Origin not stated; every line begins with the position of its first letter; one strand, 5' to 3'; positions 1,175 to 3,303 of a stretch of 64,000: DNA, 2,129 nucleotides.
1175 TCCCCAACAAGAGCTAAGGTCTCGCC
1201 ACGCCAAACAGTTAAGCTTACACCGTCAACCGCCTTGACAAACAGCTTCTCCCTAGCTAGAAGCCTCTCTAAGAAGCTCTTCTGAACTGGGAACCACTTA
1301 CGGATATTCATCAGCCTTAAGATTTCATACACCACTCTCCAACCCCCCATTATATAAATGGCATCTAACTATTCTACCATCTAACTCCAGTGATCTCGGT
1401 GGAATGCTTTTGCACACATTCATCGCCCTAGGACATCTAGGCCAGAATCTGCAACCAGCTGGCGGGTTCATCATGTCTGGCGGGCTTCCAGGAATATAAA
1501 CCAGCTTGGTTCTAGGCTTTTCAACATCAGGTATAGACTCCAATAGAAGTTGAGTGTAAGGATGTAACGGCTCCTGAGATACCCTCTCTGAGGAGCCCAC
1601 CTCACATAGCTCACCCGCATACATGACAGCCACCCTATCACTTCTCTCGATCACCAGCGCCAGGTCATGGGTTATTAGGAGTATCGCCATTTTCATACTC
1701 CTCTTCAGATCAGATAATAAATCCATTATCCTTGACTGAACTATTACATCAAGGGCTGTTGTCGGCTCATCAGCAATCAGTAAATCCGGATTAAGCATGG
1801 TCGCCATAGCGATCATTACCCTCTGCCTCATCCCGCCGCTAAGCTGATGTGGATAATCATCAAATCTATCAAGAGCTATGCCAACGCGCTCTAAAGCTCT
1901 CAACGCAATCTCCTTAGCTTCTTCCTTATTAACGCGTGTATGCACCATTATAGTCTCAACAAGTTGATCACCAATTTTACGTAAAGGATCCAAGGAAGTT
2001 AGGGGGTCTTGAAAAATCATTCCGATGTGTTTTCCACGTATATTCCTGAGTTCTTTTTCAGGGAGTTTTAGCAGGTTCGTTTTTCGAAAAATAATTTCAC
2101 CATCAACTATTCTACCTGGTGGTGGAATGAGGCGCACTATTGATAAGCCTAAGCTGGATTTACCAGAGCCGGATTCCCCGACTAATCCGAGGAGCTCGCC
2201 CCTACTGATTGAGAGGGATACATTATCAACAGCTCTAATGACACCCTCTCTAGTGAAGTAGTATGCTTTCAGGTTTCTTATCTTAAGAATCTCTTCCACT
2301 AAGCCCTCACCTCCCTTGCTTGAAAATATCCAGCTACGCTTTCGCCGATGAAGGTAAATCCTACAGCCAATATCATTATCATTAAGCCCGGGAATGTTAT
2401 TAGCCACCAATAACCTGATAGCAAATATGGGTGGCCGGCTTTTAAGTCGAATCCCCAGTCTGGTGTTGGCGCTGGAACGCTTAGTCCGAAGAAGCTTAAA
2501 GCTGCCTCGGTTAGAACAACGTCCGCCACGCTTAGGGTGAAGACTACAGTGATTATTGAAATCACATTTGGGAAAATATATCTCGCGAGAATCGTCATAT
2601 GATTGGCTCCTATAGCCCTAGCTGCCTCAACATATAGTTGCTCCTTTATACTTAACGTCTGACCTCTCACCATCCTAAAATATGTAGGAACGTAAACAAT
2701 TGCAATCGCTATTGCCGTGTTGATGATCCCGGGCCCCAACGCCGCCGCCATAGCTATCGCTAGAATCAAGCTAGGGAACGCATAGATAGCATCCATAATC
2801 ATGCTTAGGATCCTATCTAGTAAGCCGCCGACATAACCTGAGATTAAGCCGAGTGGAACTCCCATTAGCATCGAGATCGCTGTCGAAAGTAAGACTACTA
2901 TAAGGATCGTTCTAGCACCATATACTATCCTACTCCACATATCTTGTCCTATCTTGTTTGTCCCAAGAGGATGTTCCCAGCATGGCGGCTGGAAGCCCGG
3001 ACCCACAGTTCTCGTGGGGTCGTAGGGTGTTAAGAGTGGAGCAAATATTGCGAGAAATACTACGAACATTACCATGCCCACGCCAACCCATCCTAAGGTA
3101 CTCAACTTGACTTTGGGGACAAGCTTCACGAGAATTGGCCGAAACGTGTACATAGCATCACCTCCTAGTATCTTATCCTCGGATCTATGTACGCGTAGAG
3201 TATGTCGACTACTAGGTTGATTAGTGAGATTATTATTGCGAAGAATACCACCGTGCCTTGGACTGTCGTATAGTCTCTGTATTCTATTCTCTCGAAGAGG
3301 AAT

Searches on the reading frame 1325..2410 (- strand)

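Call 17: search_protein_families(library=pfam, proteins=[window:1325-2410:-], max_evalue=0.0001)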
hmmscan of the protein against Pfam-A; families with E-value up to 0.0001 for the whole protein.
window:1325-2410:- (361 aa): 3 families
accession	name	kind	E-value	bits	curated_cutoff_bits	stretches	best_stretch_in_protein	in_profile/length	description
PF00005.33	ABC_tran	-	1.1e-28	101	25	1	62-218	2-137/137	ABC transporter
PF08352.17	oligo_HPY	-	4.5e-20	72.3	27.1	1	270-333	2-65/65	Oligopeptide/dipeptide transporter, C-terminal region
PF13304.12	AAA_21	-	7.8e-05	23.3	27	0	186-253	234-303/304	AAA domain, putative AbiEii toxin, Type IV TA system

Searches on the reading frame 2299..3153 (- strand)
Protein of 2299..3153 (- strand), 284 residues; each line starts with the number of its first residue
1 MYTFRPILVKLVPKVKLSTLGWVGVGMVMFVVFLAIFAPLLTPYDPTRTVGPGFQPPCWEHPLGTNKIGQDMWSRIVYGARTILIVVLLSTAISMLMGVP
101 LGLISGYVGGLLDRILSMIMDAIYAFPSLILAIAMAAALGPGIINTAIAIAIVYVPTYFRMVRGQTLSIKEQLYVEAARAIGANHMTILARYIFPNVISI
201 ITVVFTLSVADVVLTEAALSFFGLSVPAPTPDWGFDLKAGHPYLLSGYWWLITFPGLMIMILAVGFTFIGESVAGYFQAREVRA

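Call 17: search_protein_families(library=pfam, proteins=[window:2299-3153:-], max_evalue=0.0001)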
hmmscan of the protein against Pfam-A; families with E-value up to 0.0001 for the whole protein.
window:2299-3153:- (284 aa): 2 families
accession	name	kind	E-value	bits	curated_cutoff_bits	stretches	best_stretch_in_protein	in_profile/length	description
PF00528.27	BPD_transp_1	-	3.9e-26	92.3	26.4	1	98-280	1-181/184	Binding-protein-dependent transport system inner membrane component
PF12911.12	OppC_N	-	2e-06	28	23.9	1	19-49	14-44/53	N-terminal TM domain of oligopeptide transport permease C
